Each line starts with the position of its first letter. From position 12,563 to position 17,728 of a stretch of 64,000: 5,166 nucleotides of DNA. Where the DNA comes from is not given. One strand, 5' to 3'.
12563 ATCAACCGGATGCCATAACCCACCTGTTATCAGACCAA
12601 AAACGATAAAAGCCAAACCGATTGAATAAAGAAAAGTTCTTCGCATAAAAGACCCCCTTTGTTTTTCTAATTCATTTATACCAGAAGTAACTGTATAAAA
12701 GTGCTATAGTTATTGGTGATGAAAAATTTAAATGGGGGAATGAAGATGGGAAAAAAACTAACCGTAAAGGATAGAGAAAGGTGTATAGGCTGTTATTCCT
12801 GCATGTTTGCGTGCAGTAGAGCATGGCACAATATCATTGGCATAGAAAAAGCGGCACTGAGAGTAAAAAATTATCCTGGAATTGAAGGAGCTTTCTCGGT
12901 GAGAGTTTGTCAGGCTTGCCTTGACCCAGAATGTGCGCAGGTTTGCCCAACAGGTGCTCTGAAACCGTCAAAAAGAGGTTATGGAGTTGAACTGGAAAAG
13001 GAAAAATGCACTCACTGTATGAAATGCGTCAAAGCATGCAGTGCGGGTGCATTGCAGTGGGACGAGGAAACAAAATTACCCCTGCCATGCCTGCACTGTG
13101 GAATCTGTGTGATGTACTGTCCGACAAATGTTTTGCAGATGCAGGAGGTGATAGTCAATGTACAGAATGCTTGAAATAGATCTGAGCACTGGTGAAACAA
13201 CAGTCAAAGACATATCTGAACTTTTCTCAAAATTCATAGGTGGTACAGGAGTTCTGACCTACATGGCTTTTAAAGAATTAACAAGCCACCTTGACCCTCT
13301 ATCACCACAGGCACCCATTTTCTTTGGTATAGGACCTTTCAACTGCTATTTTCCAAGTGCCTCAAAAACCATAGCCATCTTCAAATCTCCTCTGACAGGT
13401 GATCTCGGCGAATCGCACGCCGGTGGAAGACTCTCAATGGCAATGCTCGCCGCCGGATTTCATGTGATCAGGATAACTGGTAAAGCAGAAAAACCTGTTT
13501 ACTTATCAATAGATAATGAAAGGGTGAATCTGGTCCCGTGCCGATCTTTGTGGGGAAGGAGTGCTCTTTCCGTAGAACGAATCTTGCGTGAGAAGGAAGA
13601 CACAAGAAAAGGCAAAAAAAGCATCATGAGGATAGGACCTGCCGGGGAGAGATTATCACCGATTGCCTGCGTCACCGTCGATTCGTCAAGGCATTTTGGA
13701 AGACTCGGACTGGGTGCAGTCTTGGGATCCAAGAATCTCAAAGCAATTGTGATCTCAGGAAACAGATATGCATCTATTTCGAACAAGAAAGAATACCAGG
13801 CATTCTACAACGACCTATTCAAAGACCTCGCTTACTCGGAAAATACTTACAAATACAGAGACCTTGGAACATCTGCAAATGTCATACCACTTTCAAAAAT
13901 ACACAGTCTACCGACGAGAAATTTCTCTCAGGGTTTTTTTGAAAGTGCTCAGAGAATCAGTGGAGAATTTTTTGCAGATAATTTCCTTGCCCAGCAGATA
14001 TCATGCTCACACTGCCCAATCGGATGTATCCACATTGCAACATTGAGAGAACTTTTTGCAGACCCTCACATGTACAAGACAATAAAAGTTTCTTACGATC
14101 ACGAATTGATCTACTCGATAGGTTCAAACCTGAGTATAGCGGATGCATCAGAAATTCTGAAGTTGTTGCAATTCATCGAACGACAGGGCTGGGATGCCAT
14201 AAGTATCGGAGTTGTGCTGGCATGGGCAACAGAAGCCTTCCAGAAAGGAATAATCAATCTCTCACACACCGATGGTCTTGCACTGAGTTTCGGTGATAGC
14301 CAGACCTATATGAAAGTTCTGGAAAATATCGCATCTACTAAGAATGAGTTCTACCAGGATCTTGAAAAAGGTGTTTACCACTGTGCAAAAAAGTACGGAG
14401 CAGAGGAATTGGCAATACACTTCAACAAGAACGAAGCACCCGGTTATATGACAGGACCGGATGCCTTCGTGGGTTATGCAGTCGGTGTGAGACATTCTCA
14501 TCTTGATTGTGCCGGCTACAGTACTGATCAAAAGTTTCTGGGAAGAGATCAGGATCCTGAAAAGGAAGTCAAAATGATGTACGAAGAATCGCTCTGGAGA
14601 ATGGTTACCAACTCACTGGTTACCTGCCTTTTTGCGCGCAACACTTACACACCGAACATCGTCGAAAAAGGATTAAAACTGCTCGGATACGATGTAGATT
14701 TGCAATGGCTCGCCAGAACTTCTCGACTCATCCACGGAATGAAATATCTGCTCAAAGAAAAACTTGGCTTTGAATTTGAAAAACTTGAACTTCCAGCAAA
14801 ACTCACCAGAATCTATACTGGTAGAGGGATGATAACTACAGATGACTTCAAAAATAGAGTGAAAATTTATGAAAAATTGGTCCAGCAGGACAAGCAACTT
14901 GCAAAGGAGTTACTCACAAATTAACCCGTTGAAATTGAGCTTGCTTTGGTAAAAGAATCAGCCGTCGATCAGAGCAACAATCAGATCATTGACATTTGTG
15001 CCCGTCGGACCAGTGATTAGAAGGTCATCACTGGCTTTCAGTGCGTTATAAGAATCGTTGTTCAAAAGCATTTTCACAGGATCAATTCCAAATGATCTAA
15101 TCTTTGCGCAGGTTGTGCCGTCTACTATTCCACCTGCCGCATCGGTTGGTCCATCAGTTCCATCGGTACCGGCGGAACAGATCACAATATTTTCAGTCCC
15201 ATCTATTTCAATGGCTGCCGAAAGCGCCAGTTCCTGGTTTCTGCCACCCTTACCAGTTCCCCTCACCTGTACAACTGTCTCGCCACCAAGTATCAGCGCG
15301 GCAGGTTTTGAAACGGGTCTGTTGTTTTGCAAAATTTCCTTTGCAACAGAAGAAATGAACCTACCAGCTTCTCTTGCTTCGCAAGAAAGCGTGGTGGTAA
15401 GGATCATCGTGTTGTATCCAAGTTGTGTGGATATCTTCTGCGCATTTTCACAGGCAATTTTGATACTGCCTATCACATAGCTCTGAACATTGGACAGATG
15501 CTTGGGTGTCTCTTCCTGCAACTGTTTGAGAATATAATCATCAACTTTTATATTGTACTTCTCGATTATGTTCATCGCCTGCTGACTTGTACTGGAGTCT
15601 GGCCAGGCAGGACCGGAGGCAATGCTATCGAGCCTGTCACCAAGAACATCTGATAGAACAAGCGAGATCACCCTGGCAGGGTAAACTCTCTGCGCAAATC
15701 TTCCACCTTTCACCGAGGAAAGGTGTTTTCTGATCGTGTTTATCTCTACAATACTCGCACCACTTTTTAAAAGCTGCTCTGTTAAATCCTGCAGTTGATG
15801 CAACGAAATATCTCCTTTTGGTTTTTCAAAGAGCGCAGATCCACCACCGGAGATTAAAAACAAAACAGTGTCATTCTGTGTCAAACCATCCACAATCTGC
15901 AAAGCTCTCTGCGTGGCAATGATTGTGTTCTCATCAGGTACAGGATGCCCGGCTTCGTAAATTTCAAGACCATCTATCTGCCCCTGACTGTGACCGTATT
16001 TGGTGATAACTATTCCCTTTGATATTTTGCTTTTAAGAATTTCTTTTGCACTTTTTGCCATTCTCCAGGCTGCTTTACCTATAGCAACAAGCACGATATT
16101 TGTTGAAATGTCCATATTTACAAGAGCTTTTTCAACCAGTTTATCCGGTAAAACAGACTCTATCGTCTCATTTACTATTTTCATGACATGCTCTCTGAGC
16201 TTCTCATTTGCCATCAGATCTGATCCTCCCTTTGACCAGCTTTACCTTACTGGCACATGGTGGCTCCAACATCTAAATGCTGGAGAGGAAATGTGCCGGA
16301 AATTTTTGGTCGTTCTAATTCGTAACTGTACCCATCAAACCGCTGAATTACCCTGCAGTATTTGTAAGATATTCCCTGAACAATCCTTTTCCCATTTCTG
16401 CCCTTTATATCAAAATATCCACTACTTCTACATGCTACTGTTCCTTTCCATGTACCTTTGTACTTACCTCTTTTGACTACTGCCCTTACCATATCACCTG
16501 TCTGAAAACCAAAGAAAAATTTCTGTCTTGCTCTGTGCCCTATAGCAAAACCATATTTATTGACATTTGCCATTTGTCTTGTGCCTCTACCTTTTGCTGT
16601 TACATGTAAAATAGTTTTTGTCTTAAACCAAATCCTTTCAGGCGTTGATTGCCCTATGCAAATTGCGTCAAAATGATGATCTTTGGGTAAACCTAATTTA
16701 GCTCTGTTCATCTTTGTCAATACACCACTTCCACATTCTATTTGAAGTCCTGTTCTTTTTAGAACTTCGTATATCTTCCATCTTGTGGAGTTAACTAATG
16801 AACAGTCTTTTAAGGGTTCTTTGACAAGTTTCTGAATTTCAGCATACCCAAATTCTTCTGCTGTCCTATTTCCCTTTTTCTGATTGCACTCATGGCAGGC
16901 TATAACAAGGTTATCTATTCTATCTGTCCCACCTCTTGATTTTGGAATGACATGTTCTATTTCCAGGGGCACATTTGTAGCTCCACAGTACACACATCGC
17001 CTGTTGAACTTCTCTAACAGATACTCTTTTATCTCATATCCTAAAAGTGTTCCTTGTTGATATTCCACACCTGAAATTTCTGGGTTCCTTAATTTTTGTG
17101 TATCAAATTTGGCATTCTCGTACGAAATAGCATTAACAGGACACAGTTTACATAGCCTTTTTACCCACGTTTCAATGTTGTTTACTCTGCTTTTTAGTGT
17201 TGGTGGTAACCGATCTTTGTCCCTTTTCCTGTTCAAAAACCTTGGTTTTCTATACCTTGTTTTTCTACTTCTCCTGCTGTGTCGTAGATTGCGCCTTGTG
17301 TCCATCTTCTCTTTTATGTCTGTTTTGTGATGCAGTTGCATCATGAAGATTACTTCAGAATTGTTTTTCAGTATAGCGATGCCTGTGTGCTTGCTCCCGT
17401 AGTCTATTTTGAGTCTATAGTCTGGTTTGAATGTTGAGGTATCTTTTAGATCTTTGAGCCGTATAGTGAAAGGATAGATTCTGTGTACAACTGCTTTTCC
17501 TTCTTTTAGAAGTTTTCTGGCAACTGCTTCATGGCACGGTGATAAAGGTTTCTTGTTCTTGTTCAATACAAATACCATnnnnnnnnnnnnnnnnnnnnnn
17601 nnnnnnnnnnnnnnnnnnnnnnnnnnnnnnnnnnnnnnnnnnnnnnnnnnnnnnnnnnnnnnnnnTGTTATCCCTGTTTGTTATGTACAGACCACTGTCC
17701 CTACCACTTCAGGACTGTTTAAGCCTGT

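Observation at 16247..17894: Complete IscB/omega-RNA (OMEGA) element in a Thermotogae genome, with guide and TAM readable from the junctions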

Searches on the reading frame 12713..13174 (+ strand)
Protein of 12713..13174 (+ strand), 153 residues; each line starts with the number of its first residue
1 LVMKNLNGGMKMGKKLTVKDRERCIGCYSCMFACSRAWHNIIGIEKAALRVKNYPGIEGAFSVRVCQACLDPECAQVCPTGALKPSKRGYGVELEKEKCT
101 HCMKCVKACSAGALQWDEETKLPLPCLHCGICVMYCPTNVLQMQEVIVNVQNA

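Call 30: search_protein_families(library=pfam, proteins=[window:12713-13174:+], max_evalue=0.01)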
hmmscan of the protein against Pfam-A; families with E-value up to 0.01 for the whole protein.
window:12713-13174:+ (153 aa): 15 families
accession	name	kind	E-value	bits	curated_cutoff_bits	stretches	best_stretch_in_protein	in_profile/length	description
PF12837.12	Fer4_6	-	2.4e-16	59.2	25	3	96-114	6-24/24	4Fe-4S binding domain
PF00037.32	Fer4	-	2.6e-16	59.1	21.1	3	95-114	4-23/24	4Fe-4S binding domain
PF12838.12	Fer4_7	-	9.5e-16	58.4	27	3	23-82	1-52/52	4Fe-4S dicluster domain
PF13187.11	Fer4_9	-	6.4e-14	52.2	27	1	66-113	2-51/52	4Fe-4S dicluster domain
PF12797.12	Fer4_2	-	3.3e-12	45.9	24.5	3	18-34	4-20/22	4Fe-4S binding domain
PF13237.11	Fer4_10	-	1.7e-11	44.3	25.5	3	64-109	7-52/53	4Fe-4S dicluster domain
PF13484.11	Fer4_16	-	1.4e-09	39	30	2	126-144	2-20/66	4Fe-4S double cluster binding domain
PF14697.11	Fer4_21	-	4.3e-09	36.8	35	2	94-143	3-59/59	4Fe-4S dicluster domain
PF12798.12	Fer4_3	-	3.3e-07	31.1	27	0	99-113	1-15/15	4Fe-4S binding domain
PF12800.12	Fer4_4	-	3.5e-07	30.4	24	1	97-112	2-17/17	4Fe-4S binding domain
PF25160.1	LdpA_Fe-S-bd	-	7.2e-05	22.9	27.6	1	69-114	5-43/49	LdpA Fe-S cluster-binding domain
PF13534.11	Fer4_17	-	0.00026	21.9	22.2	0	124-139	44-59/61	4Fe-4S dicluster domain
PF13247.11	Fer4_11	-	0.0011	19.6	26.2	1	60-144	4-98/100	4Fe-4S dicluster domain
PF22117.2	Fer4_Nqo3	-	0.0024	18.5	27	0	92-109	4-21/67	NADH-quinone oxidoreductase subunit 3, ferredoxin-like domain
PF13183.11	Fer4_8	-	0.0033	18.4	27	0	125-139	53-67/68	4Fe-4S dicluster domain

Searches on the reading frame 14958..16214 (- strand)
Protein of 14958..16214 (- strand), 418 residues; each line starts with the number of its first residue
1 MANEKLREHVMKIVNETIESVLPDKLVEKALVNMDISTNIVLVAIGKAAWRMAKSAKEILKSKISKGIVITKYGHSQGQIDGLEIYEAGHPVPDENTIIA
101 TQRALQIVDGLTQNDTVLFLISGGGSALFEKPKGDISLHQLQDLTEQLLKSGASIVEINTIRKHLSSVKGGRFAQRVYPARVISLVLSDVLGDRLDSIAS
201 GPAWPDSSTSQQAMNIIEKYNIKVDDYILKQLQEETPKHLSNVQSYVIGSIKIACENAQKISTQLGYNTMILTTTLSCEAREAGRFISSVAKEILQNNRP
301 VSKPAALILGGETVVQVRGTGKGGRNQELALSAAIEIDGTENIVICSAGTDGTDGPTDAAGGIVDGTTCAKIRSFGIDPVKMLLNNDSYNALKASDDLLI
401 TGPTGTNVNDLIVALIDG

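Call 4: search_protein_families(library=pfam, proteins=[window:14958-16214:-], max_evalue=0.01)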
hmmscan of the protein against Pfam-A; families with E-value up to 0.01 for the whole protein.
window:14958-16214:- (418 aa): 2 families
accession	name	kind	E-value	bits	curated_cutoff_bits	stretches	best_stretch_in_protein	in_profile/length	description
PF13660.11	DUF4147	-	5.3e-82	275.2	23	1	10-232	2-233/234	Domain of unknown function (DUF4147)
PF05161.18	MOFRL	-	4e-40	136.7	28.3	1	306-410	2-106/106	MOFRL family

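Call 7: find_related_loci(query=window:14958-16214:-, collection=genome_contigs, flank=4000)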
Query window:14958-16214:- (418 aa) in genome_contigs; peptide patterns used: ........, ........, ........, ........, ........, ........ (x = any residue, [..] = any of these).
600 stretches matched a pattern (row limit reached: there are more); 471 encode a relative of the query (tblastn E <= 1e-3); the best 80 are kept; 80 distinct loci.
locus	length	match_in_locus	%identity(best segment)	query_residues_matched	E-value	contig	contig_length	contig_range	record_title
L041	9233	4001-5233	71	6-416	0e+0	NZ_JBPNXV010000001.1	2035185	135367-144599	Pseudothermotoga sp. U03pept 1, whole genome shotgun sequence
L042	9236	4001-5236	67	6-416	0e+0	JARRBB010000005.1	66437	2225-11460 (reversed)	MAG: Thermotogaceae bacterium isolate DJKA100_ANT21_bin.11 scaffold_22, whole genome shotgun sequence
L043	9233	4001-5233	60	6-416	1e-166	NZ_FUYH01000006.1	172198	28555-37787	Caloramator quimbayensis strain USBA 833, whole genome shotgun sequence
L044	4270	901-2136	61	6-417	2e-167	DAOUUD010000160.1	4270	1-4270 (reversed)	MAG TPA_asm: Candidatus Cloacimonadota bacterium isolate CSMAG_814 CSMAG_814_k141_846862_length_4270_cov_11.0000, whole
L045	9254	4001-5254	57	1-415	1e-160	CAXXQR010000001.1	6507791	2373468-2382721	MAG: Prolixibacteraceae bacterium isolate 3ed26609-c477-498b-bae5-58c626e8666b genome assembly, contig: contig_1, whole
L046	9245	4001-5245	58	1-415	5e-159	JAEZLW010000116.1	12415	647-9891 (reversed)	MAG: Bacillota bacterium isolate OH_CDB_87 k127_625924, whole genome shotgun sequence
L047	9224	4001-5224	60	6-415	5e-158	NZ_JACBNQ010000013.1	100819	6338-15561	Sedimentibacter hydroxybenzoicus DSM 7310 contig13, whole genome shotgun sequence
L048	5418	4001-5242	56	6-416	1e-156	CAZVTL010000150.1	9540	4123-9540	MAG TPA_asm: uncultured Tangfeifania sp. isolate SRP272421_co2_520 genome assembly, contig: NODE_26817_length_9540_cov_5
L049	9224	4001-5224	60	6-415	5e-156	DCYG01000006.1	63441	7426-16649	MAG TPA_asm: Firmicutes bacterium UBA2116 UBA2116_contig_60, whole genome shotgun sequence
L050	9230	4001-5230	57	6-416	1e-154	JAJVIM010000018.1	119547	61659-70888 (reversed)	MAG: Anaerolineae bacterium isolate Bin_81R c_000000000749, whole genome shotgun sequence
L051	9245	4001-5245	58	6-416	2e-154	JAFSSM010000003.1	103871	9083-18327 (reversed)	MAG: Synergistaceae bacterium isolate RGIG3433 Goat_Rumen.Co__c379898, whole genome shotgun sequence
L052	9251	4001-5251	59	6-418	3e-154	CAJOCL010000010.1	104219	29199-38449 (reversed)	uncultured Synergistales bacterium isolate Sheep_1_mag_15 genome assembly, contig: scaffold_316, whole genome shotgun se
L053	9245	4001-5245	58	6-416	1e-153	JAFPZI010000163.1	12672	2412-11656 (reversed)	MAG: Synergistaceae bacterium isolate RGIG1612 Goat_Abomasum.Co__c1527687, whole genome shotgun sequence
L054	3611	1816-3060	58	6-416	1e-159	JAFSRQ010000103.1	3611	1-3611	MAG: Synergistaceae bacterium isolate RGIG3411 Goat_Reticulum.Co__c1538193, whole genome shotgun sequence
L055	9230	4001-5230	57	6-415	2e-153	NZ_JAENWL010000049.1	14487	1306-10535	MAG: Clostridium sp. isolate 5_8_m_bin11 k141_2363_length_14487_cov_131.2992, whole genome shotgun sequence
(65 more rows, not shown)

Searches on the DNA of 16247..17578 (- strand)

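Call 49: search_rna_families(sources=[L001, L002, L003, L004, L005, L006, L008, L009, L012, L013, L015, L016, L021, L022, L121, L125, L126, L127, L162, L163], threshold=gathering)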
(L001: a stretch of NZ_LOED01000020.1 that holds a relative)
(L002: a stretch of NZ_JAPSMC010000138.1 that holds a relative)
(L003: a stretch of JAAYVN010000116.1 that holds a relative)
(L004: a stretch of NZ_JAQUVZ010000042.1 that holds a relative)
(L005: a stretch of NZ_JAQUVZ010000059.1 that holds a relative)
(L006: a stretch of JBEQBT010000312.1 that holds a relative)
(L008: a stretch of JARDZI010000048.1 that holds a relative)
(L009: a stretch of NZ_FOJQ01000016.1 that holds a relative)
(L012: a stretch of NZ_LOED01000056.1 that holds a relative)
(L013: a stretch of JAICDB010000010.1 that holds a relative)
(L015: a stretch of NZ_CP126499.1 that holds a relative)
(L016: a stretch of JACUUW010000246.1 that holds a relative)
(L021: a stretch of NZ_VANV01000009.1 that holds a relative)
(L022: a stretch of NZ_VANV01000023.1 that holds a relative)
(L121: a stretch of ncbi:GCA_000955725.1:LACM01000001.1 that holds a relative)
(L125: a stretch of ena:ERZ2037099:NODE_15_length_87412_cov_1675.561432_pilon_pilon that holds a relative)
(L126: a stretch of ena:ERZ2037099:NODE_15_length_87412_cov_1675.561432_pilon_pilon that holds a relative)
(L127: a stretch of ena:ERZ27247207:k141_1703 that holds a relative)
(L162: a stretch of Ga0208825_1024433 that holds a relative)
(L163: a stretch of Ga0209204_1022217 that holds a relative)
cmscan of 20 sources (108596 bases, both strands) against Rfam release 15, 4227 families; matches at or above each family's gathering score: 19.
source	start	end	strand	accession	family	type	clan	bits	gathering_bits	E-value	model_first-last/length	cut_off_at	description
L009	2760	2969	+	RF02033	HEARO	Gene;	-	162.3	83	2.8e-34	1-211/211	no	HNH endonuclease-associated RNA and ORF (HEARO) RNA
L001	2702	2932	+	RF02033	HEARO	Gene;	-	159.5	83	1.3e-33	1-211/211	no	HNH endonuclease-associated RNA and ORF (HEARO) RNA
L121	2690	2925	+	RF02033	HEARO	Gene;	-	159.2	83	1.5e-33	1-211/211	no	HNH endonuclease-associated RNA and ORF (HEARO) RNA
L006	682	899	+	RF02033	HEARO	Gene;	-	154.9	83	1.7e-32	1-211/211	no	HNH endonuclease-associated RNA and ORF (HEARO) RNA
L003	330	542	+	RF02033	HEARO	Gene;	-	151.8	83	9.8e-32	1-211/211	no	HNH endonuclease-associated RNA and ORF (HEARO) RNA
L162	287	517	+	RF02033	HEARO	Gene;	-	151.8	83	1e-31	1-211/211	no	HNH endonuclease-associated RNA and ORF (HEARO) RNA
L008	2750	2967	+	RF02033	HEARO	Gene;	-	150.6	83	1.9e-31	1-211/211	no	HNH endonuclease-associated RNA and ORF (HEARO) RNA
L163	1521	1751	-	RF02033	HEARO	Gene;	-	148.3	83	7e-31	1-211/211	no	HNH endonuclease-associated RNA and ORF (HEARO) RNA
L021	2720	2953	+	RF02033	HEARO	Gene;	-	143.6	83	9.9e-30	1-211/211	no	HNH endonuclease-associated RNA and ORF (HEARO) RNA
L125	2782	3013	+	RF02033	HEARO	Gene;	-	140.8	83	4.8e-29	1-211/211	no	HNH endonuclease-associated RNA and ORF (HEARO) RNA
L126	2782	3013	+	RF02033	HEARO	Gene;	-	140.8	83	4.8e-29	1-211/211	no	HNH endonuclease-associated RNA and ORF (HEARO) RNA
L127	136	367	+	RF02033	HEARO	Gene;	-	140.8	83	4.8e-29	1-211/211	no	HNH endonuclease-associated RNA and ORF (HEARO) RNA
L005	2738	2942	+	RF02033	HEARO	Gene;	-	138.4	83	1.8e-28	1-211/211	no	HNH endonuclease-associated RNA and ORF (HEARO) RNA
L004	2738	2942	+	RF02033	HEARO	Gene;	-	135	83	1.2e-27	1-211/211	no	HNH endonuclease-associated RNA and ORF (HEARO) RNA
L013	2721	2937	+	RF02033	HEARO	Gene;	-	128.1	83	5.7e-26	1-211/211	no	HNH endonuclease-associated RNA and ORF (HEARO) RNA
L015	2706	2941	+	RF02033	HEARO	Gene;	-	108.7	83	3.1e-21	1-211/211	no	HNH endonuclease-associated RNA and ORF (HEARO) RNA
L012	2703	2938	+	RF02033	HEARO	Gene;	-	97.8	83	1.3e-18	1-211/211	no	HNH endonuclease-associated RNA and ORF (HEARO) RNA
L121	5027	5098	-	RF00005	tRNA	Gene; tRNA;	CL00001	70.3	29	4.5e-13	1-71/71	no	tRNA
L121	5125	5197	-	RF00005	tRNA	Gene; tRNA;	CL00001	66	29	6.5e-12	1-71/71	no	tRNA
